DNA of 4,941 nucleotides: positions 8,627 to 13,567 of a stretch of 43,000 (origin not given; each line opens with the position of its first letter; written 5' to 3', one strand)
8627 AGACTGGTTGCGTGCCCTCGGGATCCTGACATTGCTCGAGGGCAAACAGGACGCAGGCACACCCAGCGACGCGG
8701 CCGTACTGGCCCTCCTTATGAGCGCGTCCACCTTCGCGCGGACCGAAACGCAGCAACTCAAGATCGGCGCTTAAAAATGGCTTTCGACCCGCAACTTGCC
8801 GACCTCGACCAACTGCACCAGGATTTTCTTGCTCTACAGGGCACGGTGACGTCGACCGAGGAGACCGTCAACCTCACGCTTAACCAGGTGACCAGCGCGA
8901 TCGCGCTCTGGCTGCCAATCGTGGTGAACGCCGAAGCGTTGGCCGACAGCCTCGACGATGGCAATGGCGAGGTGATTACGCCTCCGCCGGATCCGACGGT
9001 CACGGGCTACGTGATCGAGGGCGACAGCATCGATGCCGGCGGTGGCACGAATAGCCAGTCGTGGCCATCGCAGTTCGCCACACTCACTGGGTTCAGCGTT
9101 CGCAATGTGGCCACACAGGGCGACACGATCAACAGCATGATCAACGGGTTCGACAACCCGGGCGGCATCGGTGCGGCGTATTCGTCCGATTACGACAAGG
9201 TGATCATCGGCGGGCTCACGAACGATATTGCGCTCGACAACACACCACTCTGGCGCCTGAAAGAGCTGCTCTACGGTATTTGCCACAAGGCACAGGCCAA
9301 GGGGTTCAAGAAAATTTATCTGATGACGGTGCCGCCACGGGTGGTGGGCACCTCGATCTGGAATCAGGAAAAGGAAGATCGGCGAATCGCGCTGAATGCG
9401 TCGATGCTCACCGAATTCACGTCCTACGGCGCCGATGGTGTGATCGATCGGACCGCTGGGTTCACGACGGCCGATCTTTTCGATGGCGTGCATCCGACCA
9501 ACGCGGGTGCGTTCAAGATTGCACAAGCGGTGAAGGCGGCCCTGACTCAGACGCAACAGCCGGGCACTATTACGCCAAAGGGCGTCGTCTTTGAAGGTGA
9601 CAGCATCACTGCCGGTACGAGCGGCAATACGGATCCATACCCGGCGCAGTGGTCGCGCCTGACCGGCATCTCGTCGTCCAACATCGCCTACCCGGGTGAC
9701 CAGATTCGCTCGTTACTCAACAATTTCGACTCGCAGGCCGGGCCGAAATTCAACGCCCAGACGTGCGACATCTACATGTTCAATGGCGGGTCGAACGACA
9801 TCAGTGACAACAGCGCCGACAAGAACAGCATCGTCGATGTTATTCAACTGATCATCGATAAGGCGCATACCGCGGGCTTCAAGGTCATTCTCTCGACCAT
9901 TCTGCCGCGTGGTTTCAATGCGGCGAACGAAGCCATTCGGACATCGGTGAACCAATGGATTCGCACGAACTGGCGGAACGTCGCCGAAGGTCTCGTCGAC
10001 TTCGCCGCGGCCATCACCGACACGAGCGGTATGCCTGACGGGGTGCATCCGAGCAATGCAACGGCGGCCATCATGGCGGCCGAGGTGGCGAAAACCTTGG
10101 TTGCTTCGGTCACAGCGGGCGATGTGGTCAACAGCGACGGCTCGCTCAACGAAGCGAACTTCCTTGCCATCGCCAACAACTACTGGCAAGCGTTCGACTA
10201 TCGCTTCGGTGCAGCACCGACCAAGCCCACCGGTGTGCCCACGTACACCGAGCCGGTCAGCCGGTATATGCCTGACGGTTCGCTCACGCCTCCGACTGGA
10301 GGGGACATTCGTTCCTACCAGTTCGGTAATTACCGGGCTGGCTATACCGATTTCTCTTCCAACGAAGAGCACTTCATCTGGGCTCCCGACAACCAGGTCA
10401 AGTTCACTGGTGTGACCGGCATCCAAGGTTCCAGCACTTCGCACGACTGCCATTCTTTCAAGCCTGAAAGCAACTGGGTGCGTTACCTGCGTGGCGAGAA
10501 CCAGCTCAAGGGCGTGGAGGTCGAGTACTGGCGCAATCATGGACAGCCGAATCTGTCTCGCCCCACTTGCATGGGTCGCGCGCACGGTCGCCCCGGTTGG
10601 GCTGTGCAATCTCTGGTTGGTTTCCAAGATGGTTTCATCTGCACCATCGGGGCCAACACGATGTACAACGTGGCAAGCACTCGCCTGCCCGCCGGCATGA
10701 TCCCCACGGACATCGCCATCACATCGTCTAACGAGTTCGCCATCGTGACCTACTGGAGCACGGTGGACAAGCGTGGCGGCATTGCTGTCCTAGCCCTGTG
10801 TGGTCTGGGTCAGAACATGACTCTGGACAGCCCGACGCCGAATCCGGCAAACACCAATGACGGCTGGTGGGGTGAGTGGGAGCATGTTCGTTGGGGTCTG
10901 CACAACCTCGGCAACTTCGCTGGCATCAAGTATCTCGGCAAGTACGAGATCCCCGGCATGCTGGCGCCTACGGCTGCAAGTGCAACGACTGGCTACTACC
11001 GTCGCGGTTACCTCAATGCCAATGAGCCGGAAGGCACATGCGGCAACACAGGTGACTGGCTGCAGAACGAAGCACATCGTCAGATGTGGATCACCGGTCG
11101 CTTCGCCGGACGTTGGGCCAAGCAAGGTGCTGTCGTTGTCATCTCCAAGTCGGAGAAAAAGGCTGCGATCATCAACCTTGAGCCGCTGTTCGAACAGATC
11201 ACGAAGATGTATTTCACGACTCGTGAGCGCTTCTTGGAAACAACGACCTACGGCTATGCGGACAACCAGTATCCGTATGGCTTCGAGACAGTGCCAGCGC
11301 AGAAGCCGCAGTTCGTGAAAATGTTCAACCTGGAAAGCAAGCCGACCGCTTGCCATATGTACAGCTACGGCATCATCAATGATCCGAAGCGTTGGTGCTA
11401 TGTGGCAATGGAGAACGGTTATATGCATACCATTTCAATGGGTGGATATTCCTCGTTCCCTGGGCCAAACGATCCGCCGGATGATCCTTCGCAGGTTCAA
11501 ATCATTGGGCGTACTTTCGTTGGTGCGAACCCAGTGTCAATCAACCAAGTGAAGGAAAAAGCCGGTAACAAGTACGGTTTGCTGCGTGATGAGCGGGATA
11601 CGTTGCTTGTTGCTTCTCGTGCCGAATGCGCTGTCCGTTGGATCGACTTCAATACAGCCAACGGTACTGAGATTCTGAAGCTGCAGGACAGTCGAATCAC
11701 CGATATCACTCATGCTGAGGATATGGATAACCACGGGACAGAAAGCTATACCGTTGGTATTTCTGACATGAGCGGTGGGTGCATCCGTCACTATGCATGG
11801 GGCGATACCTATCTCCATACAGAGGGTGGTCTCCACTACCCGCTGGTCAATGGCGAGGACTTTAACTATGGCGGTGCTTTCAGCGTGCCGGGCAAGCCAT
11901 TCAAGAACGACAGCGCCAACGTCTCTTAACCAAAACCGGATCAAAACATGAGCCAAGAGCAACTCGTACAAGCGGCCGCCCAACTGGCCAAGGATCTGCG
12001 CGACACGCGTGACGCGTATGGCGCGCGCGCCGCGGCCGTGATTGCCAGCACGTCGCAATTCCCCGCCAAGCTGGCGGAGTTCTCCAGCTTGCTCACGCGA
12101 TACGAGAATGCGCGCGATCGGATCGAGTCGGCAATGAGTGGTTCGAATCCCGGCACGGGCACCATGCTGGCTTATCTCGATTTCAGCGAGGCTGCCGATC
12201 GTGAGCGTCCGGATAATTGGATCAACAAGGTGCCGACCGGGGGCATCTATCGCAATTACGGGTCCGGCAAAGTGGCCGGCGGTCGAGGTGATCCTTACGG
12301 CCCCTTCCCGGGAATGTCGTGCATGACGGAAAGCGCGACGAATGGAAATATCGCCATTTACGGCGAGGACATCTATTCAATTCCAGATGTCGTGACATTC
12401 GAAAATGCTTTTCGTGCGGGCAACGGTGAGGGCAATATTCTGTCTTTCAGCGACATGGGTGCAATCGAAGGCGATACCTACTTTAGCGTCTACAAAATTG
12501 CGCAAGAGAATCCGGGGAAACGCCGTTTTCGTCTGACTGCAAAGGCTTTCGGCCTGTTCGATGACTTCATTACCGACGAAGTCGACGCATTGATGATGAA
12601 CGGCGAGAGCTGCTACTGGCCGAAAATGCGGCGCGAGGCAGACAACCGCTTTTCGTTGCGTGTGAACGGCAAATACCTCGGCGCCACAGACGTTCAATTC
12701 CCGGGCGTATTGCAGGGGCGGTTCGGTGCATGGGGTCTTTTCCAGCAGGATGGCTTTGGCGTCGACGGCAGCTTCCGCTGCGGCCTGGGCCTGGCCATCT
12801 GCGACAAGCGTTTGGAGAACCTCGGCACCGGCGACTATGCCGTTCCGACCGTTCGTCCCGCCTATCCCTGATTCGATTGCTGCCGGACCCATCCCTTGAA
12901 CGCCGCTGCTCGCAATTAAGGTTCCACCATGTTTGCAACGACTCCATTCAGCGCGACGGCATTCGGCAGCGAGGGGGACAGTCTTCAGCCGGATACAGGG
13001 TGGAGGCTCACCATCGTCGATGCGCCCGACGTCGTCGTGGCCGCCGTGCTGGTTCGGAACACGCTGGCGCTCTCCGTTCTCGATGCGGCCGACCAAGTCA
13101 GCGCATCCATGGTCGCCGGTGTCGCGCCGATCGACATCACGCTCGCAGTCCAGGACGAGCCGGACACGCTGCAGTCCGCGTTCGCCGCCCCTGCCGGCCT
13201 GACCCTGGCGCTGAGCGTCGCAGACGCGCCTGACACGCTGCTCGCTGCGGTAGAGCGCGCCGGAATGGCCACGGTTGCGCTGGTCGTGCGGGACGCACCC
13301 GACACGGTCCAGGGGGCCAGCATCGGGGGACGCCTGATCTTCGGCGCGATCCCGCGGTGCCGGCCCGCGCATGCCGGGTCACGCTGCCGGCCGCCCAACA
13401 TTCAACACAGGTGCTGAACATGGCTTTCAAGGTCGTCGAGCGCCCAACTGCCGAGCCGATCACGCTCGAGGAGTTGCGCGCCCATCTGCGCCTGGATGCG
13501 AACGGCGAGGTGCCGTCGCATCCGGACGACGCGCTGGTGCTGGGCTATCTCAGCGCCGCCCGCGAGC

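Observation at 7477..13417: About 6 kb six-gene insert between the major capsid gene and the head-tail connector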

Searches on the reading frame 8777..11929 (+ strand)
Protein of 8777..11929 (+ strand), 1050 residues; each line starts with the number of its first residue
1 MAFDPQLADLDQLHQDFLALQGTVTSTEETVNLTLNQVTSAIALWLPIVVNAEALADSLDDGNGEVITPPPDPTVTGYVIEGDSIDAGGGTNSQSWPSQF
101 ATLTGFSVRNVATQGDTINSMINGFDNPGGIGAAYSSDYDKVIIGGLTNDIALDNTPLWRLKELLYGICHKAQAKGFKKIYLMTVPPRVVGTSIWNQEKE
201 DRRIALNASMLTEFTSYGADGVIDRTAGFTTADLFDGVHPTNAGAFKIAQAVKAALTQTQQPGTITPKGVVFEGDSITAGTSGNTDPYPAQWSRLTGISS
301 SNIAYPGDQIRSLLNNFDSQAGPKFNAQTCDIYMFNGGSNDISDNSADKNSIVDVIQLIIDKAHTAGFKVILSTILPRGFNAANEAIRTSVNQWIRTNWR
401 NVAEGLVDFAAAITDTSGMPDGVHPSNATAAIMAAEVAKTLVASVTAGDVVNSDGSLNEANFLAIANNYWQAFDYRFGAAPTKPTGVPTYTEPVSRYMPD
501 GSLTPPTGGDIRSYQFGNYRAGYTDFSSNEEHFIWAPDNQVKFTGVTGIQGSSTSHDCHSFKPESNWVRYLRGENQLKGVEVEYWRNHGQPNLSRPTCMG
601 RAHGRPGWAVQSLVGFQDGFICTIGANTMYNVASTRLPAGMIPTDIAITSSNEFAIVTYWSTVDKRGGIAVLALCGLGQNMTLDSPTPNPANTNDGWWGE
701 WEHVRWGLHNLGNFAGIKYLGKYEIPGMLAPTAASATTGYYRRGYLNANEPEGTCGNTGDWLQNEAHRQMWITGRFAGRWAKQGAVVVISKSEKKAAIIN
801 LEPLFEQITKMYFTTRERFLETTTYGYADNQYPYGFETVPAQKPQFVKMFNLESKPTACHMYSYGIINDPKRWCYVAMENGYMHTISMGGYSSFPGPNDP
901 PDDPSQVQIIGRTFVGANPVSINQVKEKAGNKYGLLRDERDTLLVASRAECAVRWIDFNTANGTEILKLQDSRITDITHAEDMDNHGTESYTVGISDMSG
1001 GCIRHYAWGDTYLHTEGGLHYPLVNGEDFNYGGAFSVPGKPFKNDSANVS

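Call 5: search_protein_families(library=pfam, proteins=[window:8777-11929:+], max_evalue=0.01)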
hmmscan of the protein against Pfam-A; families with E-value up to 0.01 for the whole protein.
window:8777-11929:+ (1050 aa): 2 families
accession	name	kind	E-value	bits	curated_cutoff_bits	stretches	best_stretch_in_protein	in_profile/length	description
PF13472.12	Lipase_GDSL_2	-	6.2e-22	79.4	32.9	2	274-430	3-176/178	GDSL-like Lipase/Acylhydrolase family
PF00657.28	Lipase_GDSL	-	2.7e-13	51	23.6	1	271-437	2-208/208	GDSL-like Lipase/Acylhydrolase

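Call 6: search_protein_families(library=phrogs, proteins=[window:8777-11929:+], max_evalue=0.01)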
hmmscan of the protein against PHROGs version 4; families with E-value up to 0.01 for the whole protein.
window:8777-11929:+ (1050 aa): 3 families
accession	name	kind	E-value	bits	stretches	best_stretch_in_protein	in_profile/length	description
phrog_6102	-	moron, auxiliary metabolic gene and host takeover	4.9e-22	79.3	2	269-447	32-231/442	lipase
phrog_5240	-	tail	4.1e-08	33.3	0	268-352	457-544/670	tail fiber protein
phrog_14008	-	unknown function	0.00072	19.9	1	253-395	47-175/234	-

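Call 15: search_dna_similar(query=window:8777-11929:+, collection=phages, mode=protein, max_rows=30, max_evalue=0.01)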
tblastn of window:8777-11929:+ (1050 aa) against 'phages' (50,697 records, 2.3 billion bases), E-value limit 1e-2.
Records with a match: 2; places in all: 2; records where one place covers at least 80% of the query: 0.
Best place of each record, by identity: <60% 2.
By first word of the organism name: Microbacterium 2.
By host as written in the record: Microbacterium paraoxydans NRRL B-14843 2.
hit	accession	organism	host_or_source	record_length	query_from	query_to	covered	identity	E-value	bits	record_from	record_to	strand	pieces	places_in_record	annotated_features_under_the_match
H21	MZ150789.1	Microbacterium phage Footloose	Microbacterium paraoxydans NRRL B-14843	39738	332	455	12%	32.1%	3e-3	48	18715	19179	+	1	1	27: esterase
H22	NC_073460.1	Microbacterium phage Footloose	Microbacterium paraoxydans NRRL B-14843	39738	332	455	12%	32.1%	3e-3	48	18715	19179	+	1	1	27: esterase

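Call 17: find_encoding_contigs(protein=window:8777-11929:+, flank=10000, max_places=6)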
Protein window:8777-11929:+ (1050 aa): 1 contig read that carries it; 1 place shown.
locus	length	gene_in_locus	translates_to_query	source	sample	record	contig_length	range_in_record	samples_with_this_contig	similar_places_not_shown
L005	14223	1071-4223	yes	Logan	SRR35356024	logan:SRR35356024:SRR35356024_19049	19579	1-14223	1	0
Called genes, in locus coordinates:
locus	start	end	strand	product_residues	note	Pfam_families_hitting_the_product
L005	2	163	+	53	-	?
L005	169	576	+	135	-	-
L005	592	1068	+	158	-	-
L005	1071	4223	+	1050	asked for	PF13472:Lipase_GDSL_2 (weak), PF00657:Lipase_GDSL, PF13472:Lipase_GDSL_2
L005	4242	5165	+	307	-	-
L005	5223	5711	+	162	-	-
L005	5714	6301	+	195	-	PF05135:Phage_connect_1 (faint)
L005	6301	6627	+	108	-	PF05521:Phage_HCP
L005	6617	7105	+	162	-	PF04883:HK97-gp10_like (weak)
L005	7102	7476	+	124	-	PF11367:Tail_completion_gp17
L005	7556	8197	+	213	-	PF08813:Phage_tail_3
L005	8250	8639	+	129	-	PF08748:Phage_TAC_4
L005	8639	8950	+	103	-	PF08809:DUF1799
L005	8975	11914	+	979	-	PF06791:TMP_2, PF24622:TMP_4, PF09718:Tape_meas_lam_C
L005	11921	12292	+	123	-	-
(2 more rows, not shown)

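Call 18: find_homologous_proteins(query=window:8777-11929:+)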
Query window:8777-11929:+ (1050 aa): 5 proteins with E <= 0.001 among 8000 candidates.
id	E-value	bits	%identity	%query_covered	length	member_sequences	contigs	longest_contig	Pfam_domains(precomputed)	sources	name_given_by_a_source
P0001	0.0e+0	2466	100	100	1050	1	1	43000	PF13472.13,PF00657.29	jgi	jgi:lysophospholipase L1-like esterase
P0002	2.6e-167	577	38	74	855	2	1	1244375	PF13472.13,PF00657.29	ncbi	ncbi:MAG: SGNH/GDSL hydrolase family protein [Janthinobacterium lividum]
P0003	2.8e-26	110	26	57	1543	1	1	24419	PF13472.13,PF00657.29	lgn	-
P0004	1.4e-18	84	34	17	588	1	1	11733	PF00622.37,PF13472.13,PF00657.29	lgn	-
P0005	9.5e-9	52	28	29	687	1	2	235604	PF13472.13,PF00657.29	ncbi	ncbi:MAG: SGNH/GDSL hydrolase family protein [Candidatus Moraniibacteriota bacterium]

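Call 19: find_encoding_contigs(protein=P0002, flank=10000, max_places=3)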
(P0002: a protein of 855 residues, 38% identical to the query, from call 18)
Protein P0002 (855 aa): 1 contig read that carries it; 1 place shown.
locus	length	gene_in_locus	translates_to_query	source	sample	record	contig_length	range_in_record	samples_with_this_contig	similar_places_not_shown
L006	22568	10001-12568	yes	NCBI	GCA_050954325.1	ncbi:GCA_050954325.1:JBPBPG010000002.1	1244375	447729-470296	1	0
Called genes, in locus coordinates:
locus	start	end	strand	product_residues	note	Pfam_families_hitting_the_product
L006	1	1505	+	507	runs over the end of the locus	-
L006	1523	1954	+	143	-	-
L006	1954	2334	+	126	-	-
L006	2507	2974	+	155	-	PF05069:Phage_tail_S (weak)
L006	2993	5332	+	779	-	-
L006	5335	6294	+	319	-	-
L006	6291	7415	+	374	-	PF24032:YQBQ (faint)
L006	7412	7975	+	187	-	PF04717:Phage_base_V, PF18946:Apex (weak)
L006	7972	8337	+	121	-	-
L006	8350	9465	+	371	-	PF04865:Baseplate_J, PF26079:Baseplate_J_C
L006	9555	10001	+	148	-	-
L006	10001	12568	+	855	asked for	PF00657:Lipase_GDSL (faint), PF13472:Lipase_GDSL_2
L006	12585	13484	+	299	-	-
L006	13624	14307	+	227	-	PF27728:UCP028438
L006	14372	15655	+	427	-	-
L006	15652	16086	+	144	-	-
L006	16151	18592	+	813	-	-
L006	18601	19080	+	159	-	-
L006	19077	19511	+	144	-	-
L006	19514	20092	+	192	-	-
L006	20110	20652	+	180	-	-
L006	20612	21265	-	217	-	PF05551:zf-His_Me_endon (weak), PF13392:HNH_3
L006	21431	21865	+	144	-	-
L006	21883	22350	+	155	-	-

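Call 20: find_encoding_contigs(protein=P0003, flank=10000, max_places=3)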
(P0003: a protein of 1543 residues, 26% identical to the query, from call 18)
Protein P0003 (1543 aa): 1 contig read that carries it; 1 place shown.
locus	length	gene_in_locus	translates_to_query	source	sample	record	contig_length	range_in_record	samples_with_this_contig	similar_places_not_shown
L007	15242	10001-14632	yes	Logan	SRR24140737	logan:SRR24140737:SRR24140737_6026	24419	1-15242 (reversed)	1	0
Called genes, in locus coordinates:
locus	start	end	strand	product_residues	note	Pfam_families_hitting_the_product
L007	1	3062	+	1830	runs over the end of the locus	PF24801:FNIII-A_GpJ (faint), PF13550:Phage-tail_3, PF09327:Phage_Tail_Tip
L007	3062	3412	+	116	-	-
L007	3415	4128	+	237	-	-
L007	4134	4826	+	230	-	PF14301:DUF4376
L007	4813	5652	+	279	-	PF26209:Phage_phiTE_241_C (weak)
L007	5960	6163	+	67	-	PF10746:Phage_holin_2_2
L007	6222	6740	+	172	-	PF00959:Phage_lysozyme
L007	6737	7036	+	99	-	-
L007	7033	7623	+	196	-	-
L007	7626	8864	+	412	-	-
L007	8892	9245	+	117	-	-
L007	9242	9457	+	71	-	-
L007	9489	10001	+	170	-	-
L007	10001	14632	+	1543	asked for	PF00657:Lipase_GDSL, PF13472:Lipase_GDSL_2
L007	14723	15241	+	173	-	?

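Call 38: search_protein_families(library=pfam, proteins=[L006:9555-10001:+, L006:12585-13484:+, L006:16151-18592:+], max_evalue=10)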
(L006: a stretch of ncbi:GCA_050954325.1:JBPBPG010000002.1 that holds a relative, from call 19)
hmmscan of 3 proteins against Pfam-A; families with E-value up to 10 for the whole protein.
L006:9555-10001:+ (148 aa): 0 families

L006:12585-13484:+ (299 aa): 0 families

L006:16151-18592:+ (813 aa): 1 family
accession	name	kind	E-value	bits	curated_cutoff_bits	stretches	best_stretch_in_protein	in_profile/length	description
PF20082.4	DUF6476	-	0.0025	18.1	24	1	597-643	40-86/91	Family of unknown function (DUF6476)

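Call 47: search_solved_structures(query=window:8777-11929:+, max_evalue=1)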
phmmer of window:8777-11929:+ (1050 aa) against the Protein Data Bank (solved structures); distinct sequences matched with E-value up to 1: 5.
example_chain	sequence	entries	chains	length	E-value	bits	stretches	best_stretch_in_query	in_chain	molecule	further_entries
7toj_A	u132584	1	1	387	5.5e-05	24.3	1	337-412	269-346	SGNH/GDSL hydrolase family protein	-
9hi6_A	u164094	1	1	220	0.0075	17.3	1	269-422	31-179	FI6-focused design_04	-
2o14_A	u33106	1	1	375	0.019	15.9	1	302-404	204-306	Hypothetical protein yxiM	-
7tog_A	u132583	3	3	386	0.021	15.7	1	345-414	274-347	SGNH hydrolase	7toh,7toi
9hi5_A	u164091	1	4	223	0.05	14.5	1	332-422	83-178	GDSL-like protein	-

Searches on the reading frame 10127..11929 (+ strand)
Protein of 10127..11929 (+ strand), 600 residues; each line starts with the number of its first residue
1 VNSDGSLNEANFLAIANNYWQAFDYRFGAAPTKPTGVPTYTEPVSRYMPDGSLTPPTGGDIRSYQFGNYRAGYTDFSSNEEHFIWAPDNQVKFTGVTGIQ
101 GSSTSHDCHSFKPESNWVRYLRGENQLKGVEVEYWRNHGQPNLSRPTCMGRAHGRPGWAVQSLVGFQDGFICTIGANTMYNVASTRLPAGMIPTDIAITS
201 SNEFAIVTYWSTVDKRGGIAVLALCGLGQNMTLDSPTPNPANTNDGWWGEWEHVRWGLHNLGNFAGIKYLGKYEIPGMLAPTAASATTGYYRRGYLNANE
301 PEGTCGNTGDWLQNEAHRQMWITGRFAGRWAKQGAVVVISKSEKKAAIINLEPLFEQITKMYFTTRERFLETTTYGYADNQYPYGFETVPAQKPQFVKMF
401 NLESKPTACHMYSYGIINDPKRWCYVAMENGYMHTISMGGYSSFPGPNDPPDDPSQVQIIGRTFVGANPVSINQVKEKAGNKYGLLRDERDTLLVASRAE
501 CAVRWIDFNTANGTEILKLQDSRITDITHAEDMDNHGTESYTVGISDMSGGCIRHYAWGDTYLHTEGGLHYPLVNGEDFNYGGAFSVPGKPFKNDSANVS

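Call 38: search_protein_families(library=pfam, proteins=[window:10127-11929:+], max_evalue=10)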
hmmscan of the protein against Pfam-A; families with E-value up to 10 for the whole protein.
window:10127-11929:+ (600 aa): 1 family
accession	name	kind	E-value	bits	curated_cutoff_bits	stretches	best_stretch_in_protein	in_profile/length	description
PF15415.12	Mfa_like_2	-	0.12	11.9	20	1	332-369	132-170/303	Fimbrillin-like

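Call 93: search_solved_structures(query=A3, max_evalue=10)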
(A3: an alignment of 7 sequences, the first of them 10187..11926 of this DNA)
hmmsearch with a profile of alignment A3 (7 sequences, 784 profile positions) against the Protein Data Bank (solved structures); distinct sequences matched with E-value up to 10: 1.
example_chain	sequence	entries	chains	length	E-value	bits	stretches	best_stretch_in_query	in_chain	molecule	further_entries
5bt8_A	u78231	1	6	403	0.81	11.2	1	57-164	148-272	Phosphoglycerate kinase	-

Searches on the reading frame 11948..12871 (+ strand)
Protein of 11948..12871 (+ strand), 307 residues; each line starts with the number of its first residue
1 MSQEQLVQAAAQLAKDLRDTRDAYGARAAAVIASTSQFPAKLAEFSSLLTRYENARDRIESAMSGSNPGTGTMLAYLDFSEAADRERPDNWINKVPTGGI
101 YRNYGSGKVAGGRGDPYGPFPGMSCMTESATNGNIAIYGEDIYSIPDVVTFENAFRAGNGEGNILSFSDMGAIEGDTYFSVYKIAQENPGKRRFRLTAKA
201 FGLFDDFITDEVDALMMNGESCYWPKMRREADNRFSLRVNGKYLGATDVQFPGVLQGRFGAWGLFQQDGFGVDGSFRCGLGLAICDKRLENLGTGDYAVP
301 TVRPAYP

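Call 5: search_protein_families(library=pfam, proteins=[window:11948-12871:+], max_evalue=0.01)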
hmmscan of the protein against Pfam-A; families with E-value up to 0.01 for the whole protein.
window:11948-12871:+ (307 aa): 0 families

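Call 6: search_protein_families(library=phrogs, proteins=[window:11948-12871:+], max_evalue=0.01)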
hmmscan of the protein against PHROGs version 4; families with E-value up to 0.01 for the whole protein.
window:11948-12871:+ (307 aa): 0 families

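Call 16: search_dna_similar(query=window:11948-12871:+, collection=phages, mode=protein, max_rows=30, max_evalue=0.01)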
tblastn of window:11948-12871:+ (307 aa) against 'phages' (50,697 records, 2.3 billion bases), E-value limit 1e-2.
No match.

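Call 38: search_protein_families(library=pfam, proteins=[window:11948-12871:+], max_evalue=10)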
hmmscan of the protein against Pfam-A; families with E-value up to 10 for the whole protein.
window:11948-12871:+ (307 aa): 0 families

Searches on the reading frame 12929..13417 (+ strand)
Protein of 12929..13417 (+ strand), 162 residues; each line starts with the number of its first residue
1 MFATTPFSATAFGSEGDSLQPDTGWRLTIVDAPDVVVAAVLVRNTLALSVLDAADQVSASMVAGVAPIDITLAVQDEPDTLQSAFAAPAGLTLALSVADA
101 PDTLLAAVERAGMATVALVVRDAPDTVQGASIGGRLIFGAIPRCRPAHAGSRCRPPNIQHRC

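Call 5: search_protein_families(library=pfam, proteins=[window:12929-13417:+], max_evalue=0.01)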
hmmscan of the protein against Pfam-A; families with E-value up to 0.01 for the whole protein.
window:12929-13417:+ (162 aa): 0 families

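Call 6: search_protein_families(library=phrogs, proteins=[window:12929-13417:+], max_evalue=0.01)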
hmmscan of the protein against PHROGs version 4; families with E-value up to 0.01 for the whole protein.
window:12929-13417:+ (162 aa): 0 families

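Call 38: search_protein_families(library=pfam, proteins=[window:12929-13417:+], max_evalue=10)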
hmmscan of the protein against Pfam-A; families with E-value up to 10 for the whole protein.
window:12929-13417:+ (162 aa): 0 families

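Call 96: find_related_loci(query=A4, collection=genome_contigs, flank=10000)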
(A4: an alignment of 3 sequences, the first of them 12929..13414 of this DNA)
Query A4 (162 aa) in genome_contigs; peptide patterns used: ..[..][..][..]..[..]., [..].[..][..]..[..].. (x = any residue, [..] = any of these).
260 stretches matched a pattern, but none encodes a relative of the query by tblastn (E <= 1e-3).

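Call 97: find_related_loci(query=A4, collection=viral_contigs, flank=10000)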
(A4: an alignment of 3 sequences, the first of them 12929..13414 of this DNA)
Query A4 (162 aa) in viral_contigs; peptide patterns used: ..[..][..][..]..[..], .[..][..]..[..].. (x = any residue, [..] = any of these).
105 stretches matched a pattern, but none encodes a relative of the query by tblastn (E <= 1e-3).
